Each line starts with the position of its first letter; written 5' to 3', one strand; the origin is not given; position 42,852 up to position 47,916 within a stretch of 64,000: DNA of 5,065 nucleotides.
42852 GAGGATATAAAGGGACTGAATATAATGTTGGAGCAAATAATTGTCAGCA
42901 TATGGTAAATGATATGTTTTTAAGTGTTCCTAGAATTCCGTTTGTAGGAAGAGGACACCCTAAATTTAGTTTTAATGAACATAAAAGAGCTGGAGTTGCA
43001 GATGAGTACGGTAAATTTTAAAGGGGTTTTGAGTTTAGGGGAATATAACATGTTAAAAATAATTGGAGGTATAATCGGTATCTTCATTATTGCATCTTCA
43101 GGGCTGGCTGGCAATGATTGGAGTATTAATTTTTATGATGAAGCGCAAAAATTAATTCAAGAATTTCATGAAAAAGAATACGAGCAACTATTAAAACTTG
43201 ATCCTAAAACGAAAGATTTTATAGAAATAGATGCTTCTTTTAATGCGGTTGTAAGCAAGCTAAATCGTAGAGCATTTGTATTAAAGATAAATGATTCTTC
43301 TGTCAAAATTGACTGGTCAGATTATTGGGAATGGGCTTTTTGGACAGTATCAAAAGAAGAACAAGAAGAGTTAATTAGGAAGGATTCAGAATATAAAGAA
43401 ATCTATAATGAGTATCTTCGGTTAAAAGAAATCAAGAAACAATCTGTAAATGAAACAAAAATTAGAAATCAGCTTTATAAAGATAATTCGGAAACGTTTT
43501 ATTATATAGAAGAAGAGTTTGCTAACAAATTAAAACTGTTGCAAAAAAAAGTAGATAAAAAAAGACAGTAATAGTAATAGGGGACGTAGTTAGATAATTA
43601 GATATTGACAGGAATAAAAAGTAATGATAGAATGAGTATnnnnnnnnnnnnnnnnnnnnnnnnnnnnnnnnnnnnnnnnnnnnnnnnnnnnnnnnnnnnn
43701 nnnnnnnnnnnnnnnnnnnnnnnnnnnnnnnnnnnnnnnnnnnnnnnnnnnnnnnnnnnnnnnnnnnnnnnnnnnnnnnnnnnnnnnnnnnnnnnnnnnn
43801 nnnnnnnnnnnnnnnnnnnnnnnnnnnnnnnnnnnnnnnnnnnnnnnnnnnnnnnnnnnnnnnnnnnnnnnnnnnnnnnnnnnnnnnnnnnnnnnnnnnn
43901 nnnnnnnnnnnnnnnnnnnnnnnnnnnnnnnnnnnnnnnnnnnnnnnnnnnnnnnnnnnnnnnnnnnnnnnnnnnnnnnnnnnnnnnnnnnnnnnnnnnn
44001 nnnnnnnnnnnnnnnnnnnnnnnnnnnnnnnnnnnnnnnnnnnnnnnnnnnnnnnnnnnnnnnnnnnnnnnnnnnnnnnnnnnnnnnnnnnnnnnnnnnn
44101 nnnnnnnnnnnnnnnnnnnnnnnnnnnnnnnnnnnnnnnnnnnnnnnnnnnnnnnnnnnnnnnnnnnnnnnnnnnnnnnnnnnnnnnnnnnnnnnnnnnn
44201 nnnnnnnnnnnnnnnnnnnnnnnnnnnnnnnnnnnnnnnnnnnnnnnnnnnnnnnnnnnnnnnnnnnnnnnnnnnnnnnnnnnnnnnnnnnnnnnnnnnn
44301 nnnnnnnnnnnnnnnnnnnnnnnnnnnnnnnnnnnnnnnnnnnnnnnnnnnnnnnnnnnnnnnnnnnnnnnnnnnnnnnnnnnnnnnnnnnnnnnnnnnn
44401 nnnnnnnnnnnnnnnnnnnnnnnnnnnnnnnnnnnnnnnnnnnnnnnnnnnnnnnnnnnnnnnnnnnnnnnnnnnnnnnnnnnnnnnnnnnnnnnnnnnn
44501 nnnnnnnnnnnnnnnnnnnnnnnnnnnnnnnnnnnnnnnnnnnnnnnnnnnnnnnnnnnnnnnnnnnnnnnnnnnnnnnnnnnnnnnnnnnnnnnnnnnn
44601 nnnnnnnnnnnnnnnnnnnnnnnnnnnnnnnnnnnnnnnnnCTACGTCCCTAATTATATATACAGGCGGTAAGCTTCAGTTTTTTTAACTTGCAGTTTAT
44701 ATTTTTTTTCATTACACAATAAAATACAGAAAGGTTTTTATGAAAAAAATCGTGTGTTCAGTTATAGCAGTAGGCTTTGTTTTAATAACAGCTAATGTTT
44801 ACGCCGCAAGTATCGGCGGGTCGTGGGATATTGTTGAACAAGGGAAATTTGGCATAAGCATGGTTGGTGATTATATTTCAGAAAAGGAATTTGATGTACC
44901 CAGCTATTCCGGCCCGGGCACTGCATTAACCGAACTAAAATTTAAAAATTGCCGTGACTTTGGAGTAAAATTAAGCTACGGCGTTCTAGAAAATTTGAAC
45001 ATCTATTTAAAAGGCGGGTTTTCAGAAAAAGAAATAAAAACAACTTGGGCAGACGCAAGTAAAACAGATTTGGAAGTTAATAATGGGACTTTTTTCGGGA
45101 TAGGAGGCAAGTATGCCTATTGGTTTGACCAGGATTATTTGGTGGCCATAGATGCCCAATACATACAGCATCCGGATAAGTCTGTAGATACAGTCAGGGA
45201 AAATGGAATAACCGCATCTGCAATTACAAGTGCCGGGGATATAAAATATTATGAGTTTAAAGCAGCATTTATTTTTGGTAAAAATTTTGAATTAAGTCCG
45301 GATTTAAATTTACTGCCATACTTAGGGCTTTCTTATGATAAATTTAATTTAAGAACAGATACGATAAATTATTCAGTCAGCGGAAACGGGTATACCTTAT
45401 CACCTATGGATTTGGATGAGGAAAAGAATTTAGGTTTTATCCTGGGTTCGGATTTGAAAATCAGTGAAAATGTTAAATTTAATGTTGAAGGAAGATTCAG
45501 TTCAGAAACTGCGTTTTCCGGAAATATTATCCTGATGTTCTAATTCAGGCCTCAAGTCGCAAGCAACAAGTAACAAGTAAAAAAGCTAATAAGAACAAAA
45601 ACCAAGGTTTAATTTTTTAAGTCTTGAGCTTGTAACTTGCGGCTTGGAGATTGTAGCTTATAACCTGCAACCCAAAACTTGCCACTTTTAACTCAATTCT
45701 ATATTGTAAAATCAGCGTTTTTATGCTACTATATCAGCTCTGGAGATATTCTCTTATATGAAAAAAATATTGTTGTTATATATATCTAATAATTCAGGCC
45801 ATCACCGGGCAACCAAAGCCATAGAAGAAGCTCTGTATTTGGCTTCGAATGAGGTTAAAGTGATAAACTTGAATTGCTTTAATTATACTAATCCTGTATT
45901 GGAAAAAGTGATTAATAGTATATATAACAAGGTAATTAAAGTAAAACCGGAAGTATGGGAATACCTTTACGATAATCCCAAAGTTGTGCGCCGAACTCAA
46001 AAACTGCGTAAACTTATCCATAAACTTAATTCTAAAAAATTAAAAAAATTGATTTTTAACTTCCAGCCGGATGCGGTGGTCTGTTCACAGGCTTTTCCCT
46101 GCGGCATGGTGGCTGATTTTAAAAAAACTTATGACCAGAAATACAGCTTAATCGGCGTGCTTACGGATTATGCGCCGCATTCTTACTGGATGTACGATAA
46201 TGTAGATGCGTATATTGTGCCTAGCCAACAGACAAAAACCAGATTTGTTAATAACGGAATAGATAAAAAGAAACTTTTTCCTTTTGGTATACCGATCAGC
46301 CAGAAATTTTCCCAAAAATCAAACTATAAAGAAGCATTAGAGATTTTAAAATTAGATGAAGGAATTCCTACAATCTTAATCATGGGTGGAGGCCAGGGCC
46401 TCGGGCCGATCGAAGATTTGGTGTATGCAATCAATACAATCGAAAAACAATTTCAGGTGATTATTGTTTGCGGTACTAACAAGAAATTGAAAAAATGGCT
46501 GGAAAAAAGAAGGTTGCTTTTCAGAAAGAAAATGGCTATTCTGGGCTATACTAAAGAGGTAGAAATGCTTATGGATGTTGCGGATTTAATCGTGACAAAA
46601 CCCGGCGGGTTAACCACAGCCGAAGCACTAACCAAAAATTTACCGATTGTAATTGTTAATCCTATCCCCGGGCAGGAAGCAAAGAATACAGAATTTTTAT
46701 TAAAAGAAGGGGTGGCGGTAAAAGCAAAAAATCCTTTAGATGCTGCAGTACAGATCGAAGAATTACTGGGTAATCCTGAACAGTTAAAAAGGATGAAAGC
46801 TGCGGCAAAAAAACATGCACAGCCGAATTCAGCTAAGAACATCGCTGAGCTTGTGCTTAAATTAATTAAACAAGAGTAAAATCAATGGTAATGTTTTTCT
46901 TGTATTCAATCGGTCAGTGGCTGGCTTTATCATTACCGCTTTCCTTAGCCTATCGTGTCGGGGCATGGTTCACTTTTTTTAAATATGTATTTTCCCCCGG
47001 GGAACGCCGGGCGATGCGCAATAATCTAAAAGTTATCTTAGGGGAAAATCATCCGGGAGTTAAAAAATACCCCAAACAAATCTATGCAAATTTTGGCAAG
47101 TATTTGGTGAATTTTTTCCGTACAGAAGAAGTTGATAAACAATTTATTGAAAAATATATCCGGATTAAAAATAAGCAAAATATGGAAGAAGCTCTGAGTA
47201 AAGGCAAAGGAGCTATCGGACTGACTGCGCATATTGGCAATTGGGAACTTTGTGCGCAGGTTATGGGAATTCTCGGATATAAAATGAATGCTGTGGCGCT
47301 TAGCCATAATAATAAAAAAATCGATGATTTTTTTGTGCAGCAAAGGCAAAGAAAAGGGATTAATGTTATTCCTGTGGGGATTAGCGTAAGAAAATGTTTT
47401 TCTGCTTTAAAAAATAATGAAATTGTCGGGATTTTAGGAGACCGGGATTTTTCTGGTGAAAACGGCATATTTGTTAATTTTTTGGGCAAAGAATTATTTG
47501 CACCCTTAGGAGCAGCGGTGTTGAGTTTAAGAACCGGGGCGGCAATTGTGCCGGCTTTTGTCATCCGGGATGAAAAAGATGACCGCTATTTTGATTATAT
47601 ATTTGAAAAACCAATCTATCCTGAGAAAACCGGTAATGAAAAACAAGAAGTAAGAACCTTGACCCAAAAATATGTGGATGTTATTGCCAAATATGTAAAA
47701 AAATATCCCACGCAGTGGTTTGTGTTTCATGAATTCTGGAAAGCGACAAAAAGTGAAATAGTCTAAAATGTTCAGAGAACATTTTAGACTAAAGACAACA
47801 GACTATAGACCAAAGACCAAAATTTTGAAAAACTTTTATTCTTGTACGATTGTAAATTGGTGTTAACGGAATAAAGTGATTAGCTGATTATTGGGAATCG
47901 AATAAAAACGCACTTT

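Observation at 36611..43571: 2137-aa RHS polymorphic toxin with an LRAT/NlpC-P60-like (HxG ... NCxH) C-terminal domain and overlapping immunity gene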

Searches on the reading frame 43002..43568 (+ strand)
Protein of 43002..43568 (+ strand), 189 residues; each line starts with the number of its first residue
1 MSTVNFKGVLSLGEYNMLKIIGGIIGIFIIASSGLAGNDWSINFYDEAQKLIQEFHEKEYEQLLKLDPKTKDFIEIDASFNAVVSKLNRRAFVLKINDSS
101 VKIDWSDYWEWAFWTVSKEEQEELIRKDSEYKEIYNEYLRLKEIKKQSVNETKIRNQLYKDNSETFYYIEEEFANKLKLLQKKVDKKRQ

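Call 8: search_protein_families(library=pfam, proteins=[window:43002-43568:+], max_evalue=1)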
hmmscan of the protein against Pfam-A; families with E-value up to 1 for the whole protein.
window:43002-43568:+ (189 aa): 2 families
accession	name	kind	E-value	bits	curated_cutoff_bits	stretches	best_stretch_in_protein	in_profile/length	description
PF23254.1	KH_PARP14_8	-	0.14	12.5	27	1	50-77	9-36/66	PARP14-like, eighth type I KH domain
PF13063.11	DUF3925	-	0.32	11.7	25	1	12-31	43-62/65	Protein of unknown function (DUF3925)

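Call 9: search_protein_families(library=ncbifam, proteins=[window:43002-43568:+], max_evalue=1)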
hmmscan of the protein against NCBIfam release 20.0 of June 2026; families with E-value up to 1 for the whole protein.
window:43002-43568:+ (189 aa): 0 families

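Call 19: find_homologous_proteins(query=window:43002-43568:+, max_evalue=0.01)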
Query window:43002-43568:+ (189 aa): 1 proteins with E <= 0.01 among 156 candidates.
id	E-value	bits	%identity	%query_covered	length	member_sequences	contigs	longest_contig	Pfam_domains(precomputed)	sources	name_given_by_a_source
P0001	7.1e-105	366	100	92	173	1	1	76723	-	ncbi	ncbi:MAG: hypothetical protein ABIG64_10470 [Candidatus Omnitrophota bacterium]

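Call 28: find_encoding_contigs(protein=P0001, flank=10000, max_places=3)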
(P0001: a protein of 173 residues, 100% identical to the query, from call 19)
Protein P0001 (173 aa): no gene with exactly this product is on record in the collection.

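Call 69: search_protein_families(library=padloc, proteins=[window:43050-43568:+], max_evalue=1)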
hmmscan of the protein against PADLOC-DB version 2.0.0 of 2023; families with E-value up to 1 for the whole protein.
window:43050-43568:+ (173 aa): 0 families

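Call 73: predict_structure(protein=window:43050-43568:+)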
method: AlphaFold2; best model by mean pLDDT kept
length: 173 residues; sequences in the alignment: 1
mean_pLDDT: 44.6   pTM: 0.33
mean pLDDT of the five models: 44.6, 39.9, 39.2, 38.1, 37.8
residues with pLDDT >= 90: 0; 70-90: 0; 50-70: 62; < 50: 111
segments of 3 or more residues with pLDDT < 50: 1-27, 55-57, 74-87, 98-100, 113-119, 123-168, 171-173
pLDDT, mean of each block of 10 residues (from residue 1): 26 31 44 59 56 51 57 45 46 50 52 49 46 35 31 35 46 38
secondary structure, 60 per line:
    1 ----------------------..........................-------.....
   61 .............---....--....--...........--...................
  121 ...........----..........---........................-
elements in order: H23-48 H56-73 E77-80 E83-86 H89-99 H102-131 H136-145 H149-172

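Call 81: find_related_loci(query=window:43050-43568:+, collection=genome_contigs, flank=10000)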
Query window:43050-43568:+ (173 aa) in genome_contigs; peptide patterns used: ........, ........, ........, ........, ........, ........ (x = any residue, [..] = any of these).
53 stretches matched a pattern, but none encodes a relative of the query by tblastn (E <= 1e-3).

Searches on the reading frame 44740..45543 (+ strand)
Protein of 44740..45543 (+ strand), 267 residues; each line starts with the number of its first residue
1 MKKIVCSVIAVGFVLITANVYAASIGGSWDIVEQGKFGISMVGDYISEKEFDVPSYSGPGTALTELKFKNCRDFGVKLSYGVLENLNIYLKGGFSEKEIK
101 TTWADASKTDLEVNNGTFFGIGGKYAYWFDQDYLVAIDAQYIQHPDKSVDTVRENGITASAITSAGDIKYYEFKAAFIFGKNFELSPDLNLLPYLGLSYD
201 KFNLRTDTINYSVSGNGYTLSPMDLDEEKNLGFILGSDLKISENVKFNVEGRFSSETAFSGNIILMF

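Call 15: search_protein_families(library=pfam, proteins=[window:44740-45543:+], max_evalue=0.001)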
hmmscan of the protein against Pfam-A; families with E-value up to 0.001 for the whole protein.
window:44740-45543:+ (267 aa): 1 family
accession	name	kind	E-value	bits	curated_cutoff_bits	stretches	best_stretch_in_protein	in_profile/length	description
PF13505.12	OMP_b-brl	-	0.00058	20.5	28.7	1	102-252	29-151/175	Outer membrane protein beta-barrel domain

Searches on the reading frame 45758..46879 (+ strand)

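Call 15: search_protein_families(library=pfam, proteins=[window:45758-46879:+], max_evalue=0.001)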
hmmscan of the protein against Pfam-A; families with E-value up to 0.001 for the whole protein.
window:45758-46879:+ (373 aa): 6 families
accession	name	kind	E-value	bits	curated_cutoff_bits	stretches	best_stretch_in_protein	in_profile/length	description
PF06925.17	MGDG_synth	-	5.7e-28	98.5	25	1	15-180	1-169/169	Monogalactosyldiacylglycerol (MGDG) synthase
PF04101.22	Glyco_tran_28_C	-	9.8e-12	45.7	22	1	205-361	1-165/166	Glycosyltransferase family 28 C-terminal domain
PF00534.26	Glycos_transf_1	-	1.9e-10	41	26.4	1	218-353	30-172/172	Glycosyl transferases group 1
PF13692.12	Glyco_trans_1_4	-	1.2e-05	26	27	1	218-339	17-142/142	Glycosyl transferases group 1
PF13439.12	Glyco_transf_4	-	2.6e-05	24.7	28.5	1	70-173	39-159/170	Glycosyltransferase Family 4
PF02350.25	Epimerase_2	-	9.1e-05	21.9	30.6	1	152-365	126-345/347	UDP-N-acetylglucosamine 2-epimerase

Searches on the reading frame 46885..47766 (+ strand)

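Call 15: search_protein_families(library=pfam, proteins=[window:46885-47766:+], max_evalue=0.001)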
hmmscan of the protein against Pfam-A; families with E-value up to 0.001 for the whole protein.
window:46885-47766:+ (293 aa): 1 family
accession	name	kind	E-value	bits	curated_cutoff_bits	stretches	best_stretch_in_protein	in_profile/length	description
PF03279.18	Lip_A_acyltrans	-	1.7e-48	165.8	22.3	1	3-286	15-294/295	Bacterial lipid A biosynthesis acyltransferase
